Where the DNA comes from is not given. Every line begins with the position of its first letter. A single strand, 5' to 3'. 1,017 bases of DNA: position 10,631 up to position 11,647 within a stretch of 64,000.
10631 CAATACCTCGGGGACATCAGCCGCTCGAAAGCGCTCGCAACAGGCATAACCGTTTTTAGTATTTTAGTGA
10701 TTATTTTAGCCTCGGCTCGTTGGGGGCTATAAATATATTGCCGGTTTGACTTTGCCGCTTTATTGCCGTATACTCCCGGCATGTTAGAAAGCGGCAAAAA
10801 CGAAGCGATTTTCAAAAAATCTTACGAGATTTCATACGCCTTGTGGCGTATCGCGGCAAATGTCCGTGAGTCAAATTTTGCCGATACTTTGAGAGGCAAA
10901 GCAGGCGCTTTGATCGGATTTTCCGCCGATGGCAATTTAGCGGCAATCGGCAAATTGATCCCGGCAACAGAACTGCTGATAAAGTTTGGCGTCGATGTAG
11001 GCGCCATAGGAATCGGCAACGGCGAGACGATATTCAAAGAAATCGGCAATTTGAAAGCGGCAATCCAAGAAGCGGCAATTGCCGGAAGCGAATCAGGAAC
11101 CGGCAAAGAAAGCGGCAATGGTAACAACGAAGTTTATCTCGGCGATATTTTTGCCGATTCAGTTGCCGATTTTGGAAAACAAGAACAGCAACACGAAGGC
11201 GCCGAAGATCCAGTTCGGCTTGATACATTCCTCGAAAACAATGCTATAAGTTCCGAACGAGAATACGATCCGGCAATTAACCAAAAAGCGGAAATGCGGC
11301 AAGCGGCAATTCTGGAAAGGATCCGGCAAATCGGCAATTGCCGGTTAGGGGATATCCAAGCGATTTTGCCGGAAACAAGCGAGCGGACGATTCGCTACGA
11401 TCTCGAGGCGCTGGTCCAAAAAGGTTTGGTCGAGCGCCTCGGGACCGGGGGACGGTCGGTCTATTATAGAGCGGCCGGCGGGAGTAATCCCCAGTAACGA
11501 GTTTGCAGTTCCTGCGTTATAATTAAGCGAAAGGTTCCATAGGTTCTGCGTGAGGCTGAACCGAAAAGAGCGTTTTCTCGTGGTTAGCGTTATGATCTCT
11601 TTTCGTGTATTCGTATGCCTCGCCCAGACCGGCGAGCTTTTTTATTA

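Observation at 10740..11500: Regulator gene (Avd-like four-helix bundle + DeoR-type wHTH) whose DNA is saturated with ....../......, including the perfect palindrome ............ twice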

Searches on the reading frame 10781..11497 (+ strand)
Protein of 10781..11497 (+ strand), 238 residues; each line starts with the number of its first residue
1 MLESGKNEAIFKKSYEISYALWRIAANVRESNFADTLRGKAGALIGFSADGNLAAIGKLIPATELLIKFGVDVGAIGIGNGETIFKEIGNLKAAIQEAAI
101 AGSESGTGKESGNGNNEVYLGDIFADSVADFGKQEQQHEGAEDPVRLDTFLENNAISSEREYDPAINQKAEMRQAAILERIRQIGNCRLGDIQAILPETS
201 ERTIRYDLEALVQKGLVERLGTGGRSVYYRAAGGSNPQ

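Call 4: search_protein_families(library=pfam, proteins=[window:10781-11497:+], max_evalue=1)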
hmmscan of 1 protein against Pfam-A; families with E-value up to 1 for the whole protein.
window:10781-11497:+ (238 aa): 9 families
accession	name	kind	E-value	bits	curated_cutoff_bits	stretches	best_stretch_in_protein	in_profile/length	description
PF08220.18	HTH_DeoR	-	4.5e-07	29.9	21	1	173-220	1-47/57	DeoR-like helix-turn-helix domain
PF03965.22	Penicillinase_R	-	5.7e-05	23.9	22.6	1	174-231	5-64/115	Penicillinase repressor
PF08461.16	HTH_12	-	0.0019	18.5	21.4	1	199-226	30-57/66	Ribonuclease R winged-helix domain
PF22168.2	DIP2311-like_C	-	0.004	17.8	27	1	169-231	3-62/63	Transcriptional regulator DIP2311-like, C-terminal domain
PF01638.23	HxlR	-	0.0054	17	20.8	1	176-219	9-51/91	HxlR-like helix-turn-helix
PF13463.12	HTH_27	-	0.021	15.5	22.2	1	173-231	4-64/68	Winged helix DNA-binding domain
PF01047.28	MarR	-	0.025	14.9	24.6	1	172-219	3-49/59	MarR family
PF12840.13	HTH_20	-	0.029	14.8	27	1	176-218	8-49/51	Helix-turn-helix domain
PF20560.3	MotA_N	-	0.31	11.7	27.3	1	49-91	18-59/91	Motility protein A N-terminal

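Call 5: search_protein_families(library=ncbifam, proteins=[window:10781-11497:+], max_evalue=1)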
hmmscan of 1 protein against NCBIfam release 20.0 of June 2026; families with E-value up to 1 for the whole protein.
window:10781-11497:+ (238 aa): 7 families
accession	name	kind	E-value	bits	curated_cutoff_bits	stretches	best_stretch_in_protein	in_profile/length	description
NF041397.1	TranRegGlpR_Halo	equivalog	0.00085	19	300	1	171-223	4-55/253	HTH-type transcriptional regulator GlpR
NF033788.1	HTH_metalloreg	subfamily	0.0021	17.8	55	1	174-232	13-69/77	metalloregulator ArsR/SmtB family transcription factor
NF040755.1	AgaR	equivalog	0.016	14.4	260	1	170-219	4-52/256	transcriptional repressor AgaR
NF007753.1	PRK10434.1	equivalog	0.025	14.2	350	1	169-220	2-52/253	glucitol operon DNA-binding transcriptional repressor SrlR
TIGR01884.1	cas_HTH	subfamily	0.047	13.1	60.2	1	155-228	125-197/202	CRISPR-associated CARF protein Csa3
NF007316.0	PRK09802.1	equivalog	0.067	12.4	351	1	171-221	16-65/269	DeoR family transcriptional regulator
NF047376.1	TAA_AbiEi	equivalog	0.088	12.5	150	1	189-223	23-57/172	type IV toxin-antitoxin system AbiEi family antitoxin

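Call 7: find_homologous_proteins(query=window:10781-11497:+)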
Query window:10781-11497:+ (238 aa): 94 proteins with E <= 0.001 among 1202 candidates.
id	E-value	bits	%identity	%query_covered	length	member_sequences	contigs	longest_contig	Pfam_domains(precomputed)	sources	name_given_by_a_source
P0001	8.9e-148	508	100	100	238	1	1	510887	PF08220.19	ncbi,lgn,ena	-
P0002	1.6e-114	399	80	100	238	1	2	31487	PF08220.19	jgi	jgi:hypothetical protein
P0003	1.2e-103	364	77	98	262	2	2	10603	PF08220.19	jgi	jgi:hypothetical protein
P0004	4.9e-101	355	75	97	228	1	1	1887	PF08220.19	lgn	-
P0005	2.3e-90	320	74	97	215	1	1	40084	PF08220.19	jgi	jgi:hypothetical protein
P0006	6.2e-59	218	51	98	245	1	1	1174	-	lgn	-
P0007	9.1e-57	211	49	100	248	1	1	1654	PF08220.19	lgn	-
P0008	3.0e-56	209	49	97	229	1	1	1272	PF08220.19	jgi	jgi:DeoR-like helix-turn-helix domain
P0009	6.1e-56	208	53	97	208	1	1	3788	PF08220.19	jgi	jgi:hypothetical protein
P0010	1.2e-54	204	49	97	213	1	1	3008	PF08220.19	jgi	jgi:hypothetical protein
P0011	2.1e-54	203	49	97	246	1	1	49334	PF08220.19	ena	-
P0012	4.6e-54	202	51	97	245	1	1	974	PF08220.19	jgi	jgi:hypothetical protein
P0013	5.3e-54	202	47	98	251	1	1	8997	PF08220.19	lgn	-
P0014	1.1e-53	200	50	97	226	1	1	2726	PF08220.19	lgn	-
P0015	2.1e-53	200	48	97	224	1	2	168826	PF08220.19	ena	-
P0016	3.2e-53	199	52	97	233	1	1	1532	PF08220.19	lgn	-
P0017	5.3e-53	198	49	100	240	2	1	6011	PF08220.19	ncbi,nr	ncbi:MAG TPA: DeoR family transcriptional regulator [Candidatus Paceibacterota bacterium]|nr:DeoR fa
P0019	8.0e-53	198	52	97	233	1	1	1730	PF08220.19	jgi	jgi:hypothetical protein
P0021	2.4e-52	196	48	97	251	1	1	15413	PF08220.19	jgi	-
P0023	2.3e-51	193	48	97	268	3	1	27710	PF08220.19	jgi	jgi:hypothetical protein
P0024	8.1e-51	191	51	97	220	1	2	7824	PF08220.19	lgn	-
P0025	4.3e-50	189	50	97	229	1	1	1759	PF08220.19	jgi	jgi:hypothetical protein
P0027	5.6e-50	188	48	97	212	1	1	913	PF08220.19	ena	-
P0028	6.5e-50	188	50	96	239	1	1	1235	PF08220.19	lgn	-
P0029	4.2e-49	185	46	96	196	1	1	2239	PF08220.19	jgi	jgi:hypothetical protein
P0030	4.7e-49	185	49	97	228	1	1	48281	PF08220.19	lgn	-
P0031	1.1e-48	184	48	97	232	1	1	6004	PF08220.19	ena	-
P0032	1.5e-48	184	43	97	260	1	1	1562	PF08220.19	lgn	-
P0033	4.8e-48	182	46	96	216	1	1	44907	PF08220.19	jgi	jgi:hypothetical protein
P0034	7.6e-48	181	48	97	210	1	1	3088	PF08220.19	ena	-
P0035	8.2e-48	181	48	92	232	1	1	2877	PF08220.19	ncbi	-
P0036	9.2e-47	178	45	98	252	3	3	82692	PF08220.19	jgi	jgi:hypothetical protein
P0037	7.7e-45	172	43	100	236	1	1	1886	PF08220.19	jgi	-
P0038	1.6e-44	171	43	97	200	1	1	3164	PF08220.19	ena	-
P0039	1.7e-44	170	48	97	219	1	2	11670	PF08220.19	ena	-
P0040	2.9e-43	166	44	98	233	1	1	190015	PF08220.19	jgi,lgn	jgi:DNA-binding transcriptional ArsR family regulator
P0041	5.2e-42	162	45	93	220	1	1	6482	PF08220.19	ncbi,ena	-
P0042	7.2e-40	155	41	100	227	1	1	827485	PF08220.19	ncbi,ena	-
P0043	1.3e-38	151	43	96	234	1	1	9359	PF08220.19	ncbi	-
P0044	1.5e-38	151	42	97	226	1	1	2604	PF08220.19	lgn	-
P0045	6.0e-38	149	41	99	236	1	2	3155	PF08220.19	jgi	jgi:hypothetical protein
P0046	2.0e-37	147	39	97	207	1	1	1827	PF08220.19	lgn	-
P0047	2.7e-37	147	39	100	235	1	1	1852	PF08461.17,PF08220.19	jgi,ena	-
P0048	3.4e-37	147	41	99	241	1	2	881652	PF08220.19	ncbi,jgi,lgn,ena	jgi:hypothetical protein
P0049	3.4e-36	143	41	96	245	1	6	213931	PF08220.19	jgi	jgi:hypothetical protein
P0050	3.8e-36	143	38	97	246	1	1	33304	PF08220.19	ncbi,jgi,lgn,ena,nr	ncbi:MAG TPA: DeoR family transcriptional regulator [Candidatus Paceibacterota bacterium]|nr:DeoR fa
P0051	1.6e-35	141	39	97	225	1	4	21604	PF08461.17,PF08220.19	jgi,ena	-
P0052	2.5e-35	140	40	95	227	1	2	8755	PF08220.19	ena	-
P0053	4.0e-35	140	40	97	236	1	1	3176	PF08220.19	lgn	-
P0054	4.7e-35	140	42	97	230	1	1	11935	PF08220.19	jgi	jgi:DeoR-like helix-turn-helix domain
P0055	1.3e-34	138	40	93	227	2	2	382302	PF08220.19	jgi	jgi:hypothetical protein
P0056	1.3e-34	138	41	97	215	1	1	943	PF08220.19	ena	-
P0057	3.4e-34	137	39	97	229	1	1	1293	PF08220.19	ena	-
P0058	6.9e-34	136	38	98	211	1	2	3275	PF08220.19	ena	-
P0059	2.1e-33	134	39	98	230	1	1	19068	PF08220.19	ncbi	-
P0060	3.0e-33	134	39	97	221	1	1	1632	PF08220.19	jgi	jgi:hypothetical protein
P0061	4.7e-33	133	35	97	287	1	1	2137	PF08220.19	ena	-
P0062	5.0e-33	133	39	97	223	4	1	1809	PF08220.19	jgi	jgi:DNA-binding HxlR family transcriptional regulator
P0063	1.1e-32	132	38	97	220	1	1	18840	PF08220.19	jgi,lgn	jgi:hypothetical protein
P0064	1.4e-32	131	38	97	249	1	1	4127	PF08220.19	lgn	-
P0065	3.3e-32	130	37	94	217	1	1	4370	PF08220.19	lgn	-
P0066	4.2e-32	130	39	93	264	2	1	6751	PF08220.19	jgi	jgi:hypothetical protein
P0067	4.4e-32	130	42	93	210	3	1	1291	PF08461.17,PF08220.19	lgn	-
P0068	1.1e-31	129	36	93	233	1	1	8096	PF08220.19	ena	-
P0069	2.0e-31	128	38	97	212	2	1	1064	PF08220.19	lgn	-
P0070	6.9e-31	126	37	97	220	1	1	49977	PF08220.19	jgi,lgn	-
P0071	1.2e-30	125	40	88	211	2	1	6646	PF08220.19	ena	-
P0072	3.7e-30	124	37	93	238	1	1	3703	PF08220.19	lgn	-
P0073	5.4e-30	123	38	97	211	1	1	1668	PF08220.19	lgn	-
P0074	5.5e-30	123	35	97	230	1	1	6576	PF08220.19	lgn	-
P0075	1.0e-29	122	35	99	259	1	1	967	PF08220.19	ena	-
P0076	1.3e-29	122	33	97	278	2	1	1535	PF08220.19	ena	-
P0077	1.1e-28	119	46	73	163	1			PF08220.19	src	-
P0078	1.2e-28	119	38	95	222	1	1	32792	PF08220.19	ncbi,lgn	-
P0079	2.1e-28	118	38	98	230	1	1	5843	PF08220.19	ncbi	-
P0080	2.2e-28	118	37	93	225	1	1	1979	PF08220.19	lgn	-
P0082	1.1e-25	109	37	92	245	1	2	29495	PF08220.19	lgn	-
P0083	2.3e-25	108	35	95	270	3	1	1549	PF08220.19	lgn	-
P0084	2.0e-24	105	42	69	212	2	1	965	PF08220.19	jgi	-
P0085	1.6e-23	102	44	61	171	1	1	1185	PF08220.19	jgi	jgi:hypothetical protein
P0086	1.8e-23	102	36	98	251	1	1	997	PF08220.19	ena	-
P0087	1.2e-22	99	36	92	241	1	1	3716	PF08220.19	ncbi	-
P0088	1.6e-22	99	78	26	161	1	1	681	PF05532.18,PF08220.19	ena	-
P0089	4.5e-22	97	35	92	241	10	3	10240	PF08220.19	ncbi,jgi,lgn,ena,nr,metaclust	ncbi:MAG: hypothetical protein UY21_C0020G0006 [Microgenomates group bacterium GW2011_GWA1_48_10]|nr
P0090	9.0e-22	96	39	71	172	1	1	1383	PF08220.19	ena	-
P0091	1.1e-20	93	32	92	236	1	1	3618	PF08220.19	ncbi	-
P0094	2.2e-6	46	27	91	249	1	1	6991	PF08220.19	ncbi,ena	-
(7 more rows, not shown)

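Call 10: find_related_loci(query=A1, collection=genome_contigs, flank=5000)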
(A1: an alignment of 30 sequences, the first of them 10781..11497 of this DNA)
Query A1 (238 aa) in genome_contigs; peptide patterns used: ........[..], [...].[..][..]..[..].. (x = any residue, [..] = any of these).
221 stretches matched a pattern; 96 encode a relative of the query (tblastn E <= 1e-3); the best 80 are kept; 80 distinct loci.
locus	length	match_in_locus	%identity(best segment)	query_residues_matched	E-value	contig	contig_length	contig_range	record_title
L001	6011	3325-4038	49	1-237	7e-58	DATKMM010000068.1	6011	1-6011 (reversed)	MAG TPA_asm: Candidatus Paceibacterota bacterium isolate SMAG_U14711 k141_5337817, whole genome shotgun sequence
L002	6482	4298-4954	45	10-231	2e-50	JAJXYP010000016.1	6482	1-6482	MAG: bacterium isolate BP6.bin90 NODE_25025_length_6482_cov_1.113769, whole genome shotgun sequence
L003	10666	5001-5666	41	1-237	1e-48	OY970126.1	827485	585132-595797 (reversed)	MAG: uncultured bacterium isolate MFD05512.bin.c.3 genome assembly, chromosome: 1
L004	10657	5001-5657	41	1-236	2e-47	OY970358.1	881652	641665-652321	MAG: uncultured bacterium isolate MFD00082.bin.c.7 genome assembly, chromosome: 1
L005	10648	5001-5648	43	1-230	3e-46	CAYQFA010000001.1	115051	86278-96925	MAG TPA_asm: uncultured Candidatus Saccharibacteria bacterium isolate binchicken_co3_503 genome assembly, contig: NODE_3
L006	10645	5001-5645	43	1-231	1e-45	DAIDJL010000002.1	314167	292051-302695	MAG TPA_asm: Candidatus Parcubacteria bacterium isolate clean384 k141_1205109, whole genome shotgun sequence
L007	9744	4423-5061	41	1-236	2e-45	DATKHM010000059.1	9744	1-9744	MAG TPA_asm: Candidatus Paceibacterota bacterium isolate SMAG_U14577 k141_30194, whole genome shotgun sequence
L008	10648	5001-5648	41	1-231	2e-45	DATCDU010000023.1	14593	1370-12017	MAG TPA_asm: Candidatus Paceibacterota bacterium isolate SMAG_U7734 k141_424394, whole genome shotgun sequence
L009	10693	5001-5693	40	1-235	9e-45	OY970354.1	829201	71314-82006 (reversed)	MAG: uncultured bacterium isolate MFD04540.bin.2.12 genome assembly, chromosome: 1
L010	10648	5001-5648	40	1-232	1e-44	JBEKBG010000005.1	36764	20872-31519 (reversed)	MAG: Minisyncoccia bacterium isolate SPRUCE 130 SPRUCE_130_5, whole genome shotgun sequence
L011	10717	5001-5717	40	1-230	4e-44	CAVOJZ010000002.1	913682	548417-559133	MAG: uncultured bacterium isolate MFD00082.bin.1.43 genome assembly, contig: contig_7304, whole genome shotgun sequence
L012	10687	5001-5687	40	1-230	9e-44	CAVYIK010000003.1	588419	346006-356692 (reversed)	MAG: uncultured bacterium isolate MFD01476.bin.2.169 genome assembly, contig: contig_73288, whole genome shotgun sequenc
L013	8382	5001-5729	38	1-230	9e-44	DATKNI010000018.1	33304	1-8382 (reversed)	MAG TPA_asm: Candidatus Paceibacterota bacterium isolate SMAG_U14733 k141_5553325, whole genome shotgun sequence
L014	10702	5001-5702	39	1-231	8e-44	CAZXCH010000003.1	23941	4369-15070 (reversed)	MAG TPA_asm: uncultured Candidatus Saccharibacteria bacterium isolate binchicken_co241_385 genome assembly, contig: NODE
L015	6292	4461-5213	38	1-230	2e-43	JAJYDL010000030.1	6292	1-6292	MAG: bacterium isolate BP9.bin97 NODE_27212_length_6292_cov_1.563666, whole genome shotgun sequence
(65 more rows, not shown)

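Call 16: find_encoding_contigs(protein=P0001, flank=10000, max_places=3)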
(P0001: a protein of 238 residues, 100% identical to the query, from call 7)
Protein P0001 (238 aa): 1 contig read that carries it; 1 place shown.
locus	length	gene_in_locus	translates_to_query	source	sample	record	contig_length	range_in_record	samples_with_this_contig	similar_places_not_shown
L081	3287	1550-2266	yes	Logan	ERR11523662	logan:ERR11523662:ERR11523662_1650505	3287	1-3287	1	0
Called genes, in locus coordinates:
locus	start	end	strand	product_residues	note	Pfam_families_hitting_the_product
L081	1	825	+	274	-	?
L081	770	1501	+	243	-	-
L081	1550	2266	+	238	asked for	PF08220:HTH_DeoR (weak)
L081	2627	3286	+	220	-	?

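Call 17: find_encoding_contigs(protein=P0042, flank=10000, max_places=2)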
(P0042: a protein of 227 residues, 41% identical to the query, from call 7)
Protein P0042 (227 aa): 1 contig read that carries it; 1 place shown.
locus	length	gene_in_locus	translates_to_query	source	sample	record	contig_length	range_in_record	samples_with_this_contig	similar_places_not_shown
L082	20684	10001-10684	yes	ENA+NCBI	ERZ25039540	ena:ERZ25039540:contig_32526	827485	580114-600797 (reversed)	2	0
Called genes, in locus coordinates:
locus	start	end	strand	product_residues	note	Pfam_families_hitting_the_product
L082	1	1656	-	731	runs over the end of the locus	PF17854:FtsK_alpha, PF01580:FtsK_SpoIIIE, PF09397:FtsK_gamma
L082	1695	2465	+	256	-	PF08282:Hydrolase_3, PF03332:PMM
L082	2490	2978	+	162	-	PF04308:RNaseH_like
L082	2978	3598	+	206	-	PF13482:RNase_H_2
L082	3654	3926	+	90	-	-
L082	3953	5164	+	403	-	PF00266:Aminotran_5, PF01212:Beta_elim_lyase (weak)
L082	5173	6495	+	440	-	PF00089:Trypsin, PF10459:Peptidase_S46 (faint), PF13365:Trypsin_2, PF13180:PDZ_2, PF00595:PDZ, PF17820:PDZ_6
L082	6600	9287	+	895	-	PF02861:Clp_N, PF13191:AAA_16 (weak), PF00004:AAA, PF17871:AAA_lid_9, PF00004:AAA, PF07724:AAA_2, PF07728:AAA_5, PF10431:ClpB_D2-small, +8 more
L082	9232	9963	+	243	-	-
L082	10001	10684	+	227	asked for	PF08220:HTH_DeoR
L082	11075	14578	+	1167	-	-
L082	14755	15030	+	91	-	PF00216:Bac_DNA_binding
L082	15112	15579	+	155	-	-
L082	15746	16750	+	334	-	PF13354:Beta-lactamase2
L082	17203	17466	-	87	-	-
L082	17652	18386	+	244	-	-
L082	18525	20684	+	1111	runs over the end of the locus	-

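Call 18: find_encoding_contigs(protein=P0048, flank=10000, max_places=2)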
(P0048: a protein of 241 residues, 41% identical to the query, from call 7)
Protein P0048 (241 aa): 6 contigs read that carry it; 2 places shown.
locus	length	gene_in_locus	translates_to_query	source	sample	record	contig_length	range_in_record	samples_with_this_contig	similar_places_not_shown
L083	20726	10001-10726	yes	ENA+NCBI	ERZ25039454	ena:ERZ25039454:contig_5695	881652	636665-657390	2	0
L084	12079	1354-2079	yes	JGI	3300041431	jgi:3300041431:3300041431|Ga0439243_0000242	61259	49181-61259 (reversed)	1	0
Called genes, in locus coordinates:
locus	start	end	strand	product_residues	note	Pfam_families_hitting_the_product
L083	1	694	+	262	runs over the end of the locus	PF00702:Hydrolase (faint), PF08282:Hydrolase_3, PF03332:PMM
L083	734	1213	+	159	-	PF04308:RNaseH_like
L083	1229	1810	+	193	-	PF10108:DNA_pol_B_exo2 (faint), PF13482:RNase_H_2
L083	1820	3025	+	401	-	PF00155:Aminotran_1_2 (faint), PF00266:Aminotran_5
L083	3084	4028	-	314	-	PF01933:CofD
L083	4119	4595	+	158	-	-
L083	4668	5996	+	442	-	PF10459:Peptidase_S46 (faint), PF00089:Trypsin, PF13365:Trypsin_2, PF13180:PDZ_2, PF00595:PDZ (weak), PF17820:PDZ_6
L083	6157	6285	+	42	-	PF02861:Clp_N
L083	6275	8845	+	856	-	PF02861:Clp_N, PF13191:AAA_16 (weak), PF23569:NBD_SMAX1 (weak), PF00004:AAA, PF17871:AAA_lid_9, PF07724:AAA_2, PF07728:AAA_5, PF10431:ClpB_D2-small, +9 more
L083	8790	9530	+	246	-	-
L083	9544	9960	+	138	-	-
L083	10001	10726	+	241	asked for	PF08220:HTH_DeoR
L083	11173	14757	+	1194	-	PF01471:PG_binding_1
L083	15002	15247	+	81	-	PF00216:Bac_DNA_binding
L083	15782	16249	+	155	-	-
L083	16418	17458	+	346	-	PF13354:Beta-lactamase2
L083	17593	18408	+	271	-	PF00005:ABC_tran, PF13304:AAA_21 (faint)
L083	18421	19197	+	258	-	PF01061:ABC2_membrane, PF12679:ABC2_membrane_2, PF12698:ABC2_membrane_3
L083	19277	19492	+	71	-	-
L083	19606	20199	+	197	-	PF06559:DCD_N (weak), PF22769:DCD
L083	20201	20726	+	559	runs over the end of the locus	PF02511:Thy1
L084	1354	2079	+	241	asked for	PF08220:HTH_DeoR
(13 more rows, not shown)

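Call 31: predict_structure(alignment_id=A2)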
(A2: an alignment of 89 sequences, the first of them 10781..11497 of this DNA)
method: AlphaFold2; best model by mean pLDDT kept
length: 238 residues; sequences in the alignment: 89
mean_pLDDT: 82.3   pTM: 0.50
mean pLDDT of the five models: 82.3, 82.0, 81.2, 81.3, 80.9
residues with pLDDT >= 90: 154; 70-90: 19; 50-70: 17; < 50: 48
segments of 3 or more residues with pLDDT < 50: 111-120, 125-159
pLDDT, mean of each block of 10 residues (from residue 1): 81 97 97 98 98 97 98 96 97 95 71 46 46 40 45 47 81 97 95 97 97 97 91 68
secondary structure, 60 per line:
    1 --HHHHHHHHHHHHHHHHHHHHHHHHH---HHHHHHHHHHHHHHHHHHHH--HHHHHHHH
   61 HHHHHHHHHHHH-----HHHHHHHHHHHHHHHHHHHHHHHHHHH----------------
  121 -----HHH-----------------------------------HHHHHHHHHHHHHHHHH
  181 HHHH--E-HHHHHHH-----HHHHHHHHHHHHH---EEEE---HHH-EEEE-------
elements in order: H3-27 H31-50 H53-72 H78-104 H164-184 H189-195 H201-213 E217-220 E228-231
